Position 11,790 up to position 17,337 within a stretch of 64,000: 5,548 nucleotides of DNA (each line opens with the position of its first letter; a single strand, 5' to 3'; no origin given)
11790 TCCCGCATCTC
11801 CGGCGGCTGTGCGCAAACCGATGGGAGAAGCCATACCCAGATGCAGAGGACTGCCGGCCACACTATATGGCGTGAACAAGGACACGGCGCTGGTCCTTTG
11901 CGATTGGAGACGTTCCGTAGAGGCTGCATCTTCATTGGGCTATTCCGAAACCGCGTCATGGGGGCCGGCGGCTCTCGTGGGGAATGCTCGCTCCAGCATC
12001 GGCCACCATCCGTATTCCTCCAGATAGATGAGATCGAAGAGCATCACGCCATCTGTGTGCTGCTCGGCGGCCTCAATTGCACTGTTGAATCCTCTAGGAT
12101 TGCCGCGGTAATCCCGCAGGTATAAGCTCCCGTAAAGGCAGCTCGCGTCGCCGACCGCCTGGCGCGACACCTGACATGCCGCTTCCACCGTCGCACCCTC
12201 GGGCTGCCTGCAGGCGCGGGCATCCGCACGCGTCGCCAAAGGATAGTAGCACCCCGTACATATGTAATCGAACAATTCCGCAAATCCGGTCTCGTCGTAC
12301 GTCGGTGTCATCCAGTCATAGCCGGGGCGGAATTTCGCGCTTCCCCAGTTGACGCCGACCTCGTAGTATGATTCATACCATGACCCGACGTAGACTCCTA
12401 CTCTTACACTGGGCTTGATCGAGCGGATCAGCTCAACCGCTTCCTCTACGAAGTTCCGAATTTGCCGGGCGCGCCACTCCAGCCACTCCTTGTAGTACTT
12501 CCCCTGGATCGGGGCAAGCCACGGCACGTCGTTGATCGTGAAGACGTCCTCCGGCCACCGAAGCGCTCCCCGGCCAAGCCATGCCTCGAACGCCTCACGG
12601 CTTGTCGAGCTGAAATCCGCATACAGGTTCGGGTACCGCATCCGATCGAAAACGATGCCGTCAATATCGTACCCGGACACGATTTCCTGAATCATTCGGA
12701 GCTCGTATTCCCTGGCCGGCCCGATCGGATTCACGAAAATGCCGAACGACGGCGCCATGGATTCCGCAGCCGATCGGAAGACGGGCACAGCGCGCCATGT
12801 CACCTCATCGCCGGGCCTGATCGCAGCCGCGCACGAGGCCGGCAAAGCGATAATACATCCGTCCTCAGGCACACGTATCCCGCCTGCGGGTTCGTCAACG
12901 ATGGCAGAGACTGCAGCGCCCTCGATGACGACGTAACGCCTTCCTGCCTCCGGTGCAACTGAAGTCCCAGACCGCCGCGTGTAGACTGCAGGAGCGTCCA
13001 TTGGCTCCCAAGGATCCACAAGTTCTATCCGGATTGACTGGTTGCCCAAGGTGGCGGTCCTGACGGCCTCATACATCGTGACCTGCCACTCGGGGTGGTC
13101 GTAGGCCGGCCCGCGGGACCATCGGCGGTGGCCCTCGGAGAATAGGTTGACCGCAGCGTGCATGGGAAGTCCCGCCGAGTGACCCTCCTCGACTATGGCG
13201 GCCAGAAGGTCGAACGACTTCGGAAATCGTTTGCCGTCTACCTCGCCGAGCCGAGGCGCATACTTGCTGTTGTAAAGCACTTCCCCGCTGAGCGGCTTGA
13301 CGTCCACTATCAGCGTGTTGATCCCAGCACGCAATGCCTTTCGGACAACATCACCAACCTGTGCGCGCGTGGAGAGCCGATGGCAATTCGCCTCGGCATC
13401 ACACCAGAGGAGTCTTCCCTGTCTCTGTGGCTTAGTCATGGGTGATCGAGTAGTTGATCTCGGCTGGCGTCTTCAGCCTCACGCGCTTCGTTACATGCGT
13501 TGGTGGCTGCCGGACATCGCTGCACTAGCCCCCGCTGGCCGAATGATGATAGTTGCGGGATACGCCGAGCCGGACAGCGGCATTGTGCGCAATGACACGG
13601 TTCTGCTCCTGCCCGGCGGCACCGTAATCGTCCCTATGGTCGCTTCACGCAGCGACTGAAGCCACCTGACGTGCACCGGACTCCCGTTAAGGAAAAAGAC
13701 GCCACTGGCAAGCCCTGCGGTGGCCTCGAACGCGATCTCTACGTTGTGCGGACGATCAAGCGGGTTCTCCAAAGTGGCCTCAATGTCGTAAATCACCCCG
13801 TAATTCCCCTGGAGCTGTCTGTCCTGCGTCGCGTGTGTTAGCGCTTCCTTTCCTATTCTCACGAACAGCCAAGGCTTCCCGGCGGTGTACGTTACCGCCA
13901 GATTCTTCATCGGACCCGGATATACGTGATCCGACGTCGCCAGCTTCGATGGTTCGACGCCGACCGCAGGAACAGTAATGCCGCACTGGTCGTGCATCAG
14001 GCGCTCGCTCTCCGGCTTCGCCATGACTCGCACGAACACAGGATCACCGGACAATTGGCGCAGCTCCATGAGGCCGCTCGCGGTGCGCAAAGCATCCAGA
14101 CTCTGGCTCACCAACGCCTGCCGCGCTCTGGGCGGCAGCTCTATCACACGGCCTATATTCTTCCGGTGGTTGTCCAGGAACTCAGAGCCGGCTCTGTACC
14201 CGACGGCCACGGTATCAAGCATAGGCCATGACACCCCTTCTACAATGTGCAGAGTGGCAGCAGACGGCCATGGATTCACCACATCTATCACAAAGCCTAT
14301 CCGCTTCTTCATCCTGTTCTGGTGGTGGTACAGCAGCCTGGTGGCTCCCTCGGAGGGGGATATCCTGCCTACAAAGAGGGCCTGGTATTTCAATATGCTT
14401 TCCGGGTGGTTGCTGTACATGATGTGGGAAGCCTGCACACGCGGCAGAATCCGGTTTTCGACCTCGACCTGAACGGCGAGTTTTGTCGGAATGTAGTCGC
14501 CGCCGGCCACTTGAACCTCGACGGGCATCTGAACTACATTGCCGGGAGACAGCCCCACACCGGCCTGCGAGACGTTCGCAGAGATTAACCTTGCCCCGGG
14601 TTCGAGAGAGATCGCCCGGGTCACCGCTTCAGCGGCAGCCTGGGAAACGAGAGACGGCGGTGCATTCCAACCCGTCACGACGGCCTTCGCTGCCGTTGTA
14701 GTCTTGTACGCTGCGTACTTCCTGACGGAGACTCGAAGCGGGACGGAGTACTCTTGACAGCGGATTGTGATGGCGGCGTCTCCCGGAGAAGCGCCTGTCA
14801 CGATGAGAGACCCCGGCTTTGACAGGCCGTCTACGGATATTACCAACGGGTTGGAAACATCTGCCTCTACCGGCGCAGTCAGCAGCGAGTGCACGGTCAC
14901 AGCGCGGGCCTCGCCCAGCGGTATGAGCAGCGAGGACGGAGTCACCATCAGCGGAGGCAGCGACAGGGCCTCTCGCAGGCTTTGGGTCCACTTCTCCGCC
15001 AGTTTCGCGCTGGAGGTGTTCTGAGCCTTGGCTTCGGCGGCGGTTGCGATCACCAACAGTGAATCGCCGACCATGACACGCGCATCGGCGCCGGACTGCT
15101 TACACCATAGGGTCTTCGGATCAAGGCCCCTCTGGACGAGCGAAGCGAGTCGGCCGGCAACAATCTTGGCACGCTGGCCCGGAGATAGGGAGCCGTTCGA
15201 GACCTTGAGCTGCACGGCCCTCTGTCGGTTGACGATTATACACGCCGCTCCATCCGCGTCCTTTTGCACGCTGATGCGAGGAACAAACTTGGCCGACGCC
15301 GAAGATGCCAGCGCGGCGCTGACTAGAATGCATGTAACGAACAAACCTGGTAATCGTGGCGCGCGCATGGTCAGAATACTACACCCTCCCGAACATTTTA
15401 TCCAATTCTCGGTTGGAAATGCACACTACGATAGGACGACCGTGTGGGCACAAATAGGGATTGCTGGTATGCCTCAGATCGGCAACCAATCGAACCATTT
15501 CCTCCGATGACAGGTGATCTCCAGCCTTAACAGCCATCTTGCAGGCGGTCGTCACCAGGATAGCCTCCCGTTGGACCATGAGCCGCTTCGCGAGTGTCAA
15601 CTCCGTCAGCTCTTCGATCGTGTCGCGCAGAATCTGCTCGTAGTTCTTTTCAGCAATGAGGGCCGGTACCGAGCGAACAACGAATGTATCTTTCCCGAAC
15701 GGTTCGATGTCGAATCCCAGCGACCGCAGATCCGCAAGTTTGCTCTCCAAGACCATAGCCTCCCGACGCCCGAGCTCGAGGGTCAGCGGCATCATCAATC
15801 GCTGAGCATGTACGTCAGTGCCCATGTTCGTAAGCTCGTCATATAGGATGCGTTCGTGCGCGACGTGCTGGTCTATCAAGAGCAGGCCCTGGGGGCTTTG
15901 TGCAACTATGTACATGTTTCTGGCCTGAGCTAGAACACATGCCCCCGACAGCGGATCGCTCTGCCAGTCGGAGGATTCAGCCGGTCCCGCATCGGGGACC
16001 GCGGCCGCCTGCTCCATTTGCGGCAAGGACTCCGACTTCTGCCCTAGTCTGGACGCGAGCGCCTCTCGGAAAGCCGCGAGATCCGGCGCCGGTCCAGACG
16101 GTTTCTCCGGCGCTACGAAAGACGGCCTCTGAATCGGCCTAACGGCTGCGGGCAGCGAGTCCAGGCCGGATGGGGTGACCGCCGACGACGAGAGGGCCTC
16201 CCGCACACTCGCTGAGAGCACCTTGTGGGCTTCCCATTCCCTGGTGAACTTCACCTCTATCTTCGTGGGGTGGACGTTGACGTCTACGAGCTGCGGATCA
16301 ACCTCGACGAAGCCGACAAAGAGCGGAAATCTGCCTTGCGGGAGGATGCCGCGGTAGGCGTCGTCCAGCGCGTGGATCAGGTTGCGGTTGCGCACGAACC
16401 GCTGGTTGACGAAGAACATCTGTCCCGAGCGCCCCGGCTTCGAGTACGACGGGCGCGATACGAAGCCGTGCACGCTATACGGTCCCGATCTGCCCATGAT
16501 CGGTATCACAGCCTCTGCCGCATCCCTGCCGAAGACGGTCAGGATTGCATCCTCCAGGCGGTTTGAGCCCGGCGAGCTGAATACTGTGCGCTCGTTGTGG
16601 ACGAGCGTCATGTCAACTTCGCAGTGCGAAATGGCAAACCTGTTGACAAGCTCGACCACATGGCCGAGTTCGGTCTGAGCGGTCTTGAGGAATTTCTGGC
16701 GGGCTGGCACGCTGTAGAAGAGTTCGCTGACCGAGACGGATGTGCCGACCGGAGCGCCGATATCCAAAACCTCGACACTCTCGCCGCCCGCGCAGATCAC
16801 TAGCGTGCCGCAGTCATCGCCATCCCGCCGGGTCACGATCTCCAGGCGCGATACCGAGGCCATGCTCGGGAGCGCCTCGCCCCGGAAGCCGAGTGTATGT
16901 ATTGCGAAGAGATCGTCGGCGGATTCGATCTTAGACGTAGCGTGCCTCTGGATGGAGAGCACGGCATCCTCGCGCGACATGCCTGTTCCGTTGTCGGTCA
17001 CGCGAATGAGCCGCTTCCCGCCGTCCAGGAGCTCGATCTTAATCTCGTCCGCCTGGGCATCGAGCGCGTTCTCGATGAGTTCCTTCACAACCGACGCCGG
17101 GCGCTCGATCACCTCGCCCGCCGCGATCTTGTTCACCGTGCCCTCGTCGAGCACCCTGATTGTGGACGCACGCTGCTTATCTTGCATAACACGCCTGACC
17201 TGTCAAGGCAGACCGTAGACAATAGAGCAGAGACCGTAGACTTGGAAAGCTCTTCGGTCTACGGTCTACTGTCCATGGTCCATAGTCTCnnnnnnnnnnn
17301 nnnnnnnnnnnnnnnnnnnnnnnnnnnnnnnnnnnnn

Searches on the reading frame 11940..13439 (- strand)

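Call 60: search_protein_families(library=pfam, proteins=[window:11940-13439:-], max_evalue=0.00001)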
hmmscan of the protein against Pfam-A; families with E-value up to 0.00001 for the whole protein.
window:11940-13439:- (499 aa): 3 families
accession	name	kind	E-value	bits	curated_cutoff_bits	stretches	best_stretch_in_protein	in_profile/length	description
PF16373.10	DUF4985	-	5.7e-29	101.3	39.3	1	373-484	3-114/114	Domain of unknown function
PF02638.21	GHL10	-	1.7e-21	77.1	27.9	2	234-359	129-241/311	Glycosyl hydrolase-like 10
PF14871.12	GHL6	-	8.8e-07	29.6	35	0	30-120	4-81/132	Hypothetical glycosyl hydrolase 6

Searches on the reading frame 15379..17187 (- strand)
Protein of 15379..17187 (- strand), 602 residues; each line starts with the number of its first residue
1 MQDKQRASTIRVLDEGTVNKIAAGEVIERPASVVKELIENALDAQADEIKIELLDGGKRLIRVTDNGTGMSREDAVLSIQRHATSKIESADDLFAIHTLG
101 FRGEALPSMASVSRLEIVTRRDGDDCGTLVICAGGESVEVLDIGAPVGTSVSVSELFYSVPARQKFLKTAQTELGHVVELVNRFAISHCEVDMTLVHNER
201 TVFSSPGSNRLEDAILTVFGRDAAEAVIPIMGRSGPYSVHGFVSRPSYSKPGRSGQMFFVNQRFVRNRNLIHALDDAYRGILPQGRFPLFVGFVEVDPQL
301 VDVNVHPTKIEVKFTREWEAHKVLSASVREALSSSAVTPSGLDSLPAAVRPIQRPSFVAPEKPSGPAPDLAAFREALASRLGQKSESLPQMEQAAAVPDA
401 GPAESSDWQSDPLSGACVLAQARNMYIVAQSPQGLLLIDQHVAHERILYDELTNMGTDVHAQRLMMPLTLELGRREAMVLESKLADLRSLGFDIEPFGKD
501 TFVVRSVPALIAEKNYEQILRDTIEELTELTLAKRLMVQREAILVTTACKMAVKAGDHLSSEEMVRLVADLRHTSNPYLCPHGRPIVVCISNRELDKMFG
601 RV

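Call 60: search_protein_families(library=pfam, proteins=[window:15379-17187:-], max_evalue=0.00001)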
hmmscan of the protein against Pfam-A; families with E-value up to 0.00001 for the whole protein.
window:15379-17187:- (602 aa): 4 families
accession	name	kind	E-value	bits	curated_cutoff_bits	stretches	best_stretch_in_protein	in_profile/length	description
PF08676.16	MutL_C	-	1.3e-39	135.5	25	1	419-559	1-142/142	MutL C terminal dimerisation domain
PF01119.25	DNA_mis_repair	-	5.9e-35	119.9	26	1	216-332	2-118/119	DNA mismatch repair protein, C-terminal domain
PF13589.12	HATPase_c_3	-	3.8e-11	43.6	25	1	31-126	4-99/137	Histidine kinase-, DNA gyrase B-, and HSP90-like ATPase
PF02518.31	HATPase_c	-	1.6e-07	32.2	26.4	1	28-84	4-63/111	Histidine kinase-, DNA gyrase B-, and HSP90-like ATPase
